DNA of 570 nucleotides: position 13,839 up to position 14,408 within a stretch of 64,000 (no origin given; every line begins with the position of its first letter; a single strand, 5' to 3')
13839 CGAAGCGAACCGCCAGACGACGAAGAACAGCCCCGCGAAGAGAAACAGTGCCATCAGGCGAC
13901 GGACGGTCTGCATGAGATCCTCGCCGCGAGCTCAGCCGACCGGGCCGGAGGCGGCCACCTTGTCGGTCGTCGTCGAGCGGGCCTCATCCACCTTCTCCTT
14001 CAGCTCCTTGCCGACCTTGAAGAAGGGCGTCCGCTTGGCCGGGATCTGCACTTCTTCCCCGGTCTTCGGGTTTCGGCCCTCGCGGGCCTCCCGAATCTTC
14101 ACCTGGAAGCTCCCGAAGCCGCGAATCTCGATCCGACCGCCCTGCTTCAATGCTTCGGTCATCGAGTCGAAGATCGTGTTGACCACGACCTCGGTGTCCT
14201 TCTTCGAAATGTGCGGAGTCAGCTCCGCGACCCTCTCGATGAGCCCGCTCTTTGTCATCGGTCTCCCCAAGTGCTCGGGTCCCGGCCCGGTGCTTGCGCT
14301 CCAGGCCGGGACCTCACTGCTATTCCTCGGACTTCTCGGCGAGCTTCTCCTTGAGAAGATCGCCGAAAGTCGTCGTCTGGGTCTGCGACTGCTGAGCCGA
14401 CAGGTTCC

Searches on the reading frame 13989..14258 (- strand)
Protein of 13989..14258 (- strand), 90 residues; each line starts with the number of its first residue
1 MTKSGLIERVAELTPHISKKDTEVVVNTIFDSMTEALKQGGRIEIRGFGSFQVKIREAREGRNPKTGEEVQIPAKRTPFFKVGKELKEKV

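Call 36: search_protein_families(library=pfam, proteins=[window:13989-14258:-], max_evalue=0.01)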
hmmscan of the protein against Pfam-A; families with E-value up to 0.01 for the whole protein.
window:13989-14258:- (90 aa): 4 families
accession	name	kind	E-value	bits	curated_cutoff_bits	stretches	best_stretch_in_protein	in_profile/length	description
PF00216.26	Bac_DNA_binding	-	5.2e-35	120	22.4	1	1-90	1-89/90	Bacterial DNA-binding protein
PF18291.6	HU-HIG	-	6.2e-07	29.9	26.2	1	4-89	35-117/125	HU domain fused to wHTH, Ig, or Glycine-rich motif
PF14908.11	HU-CCDC81_euk_1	-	0.00069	20.1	26.1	1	10-89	12-84/89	CCDC81 eukaryotic HU domain 1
PF18175.6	HU-CCDC81_bac_2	-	0.0091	16.3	35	0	15-54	11-50/70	CCDC81-like prokaryotic HU domain 2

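Call 49: search_protein_families(library=ncbifam, proteins=[window:13989-14258:-])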
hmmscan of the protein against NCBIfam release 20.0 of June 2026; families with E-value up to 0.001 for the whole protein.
window:13989-14258:- (90 aa): 7 families
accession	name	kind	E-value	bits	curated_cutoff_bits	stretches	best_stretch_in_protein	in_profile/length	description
NF001222.0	PRK00199.1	equivalog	7.7e-38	128.6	115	1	1-90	1-90/95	integration host factor subunit beta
TIGR00988.1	hip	equivalog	1.7e-34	118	119.95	1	1-90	1-90/94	integration host factor subunit beta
NF001401.0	PRK00285.1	equivalog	3.2e-23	81.8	111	1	1-90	6-94/103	integration host factor subunit alpha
NF007945.0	PRK10664.1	equivalog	5.5e-22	78.1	157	1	1-90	1-89/90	nucleoid-associated protein HU-beta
TIGR00987.1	himA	equivalog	4.7e-19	68.6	120.25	1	2-90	3-90/96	integration host factor subunit alpha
NF008023.0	PRK10753.1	equivalog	1.1e-17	64.2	162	1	1-90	1-89/90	nucleoid-associated protein HU-alpha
TIGR01201.1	HU_rel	subfamily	7.3e-05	22.7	68.6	1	2-71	32-98/170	HU family DNA-binding protein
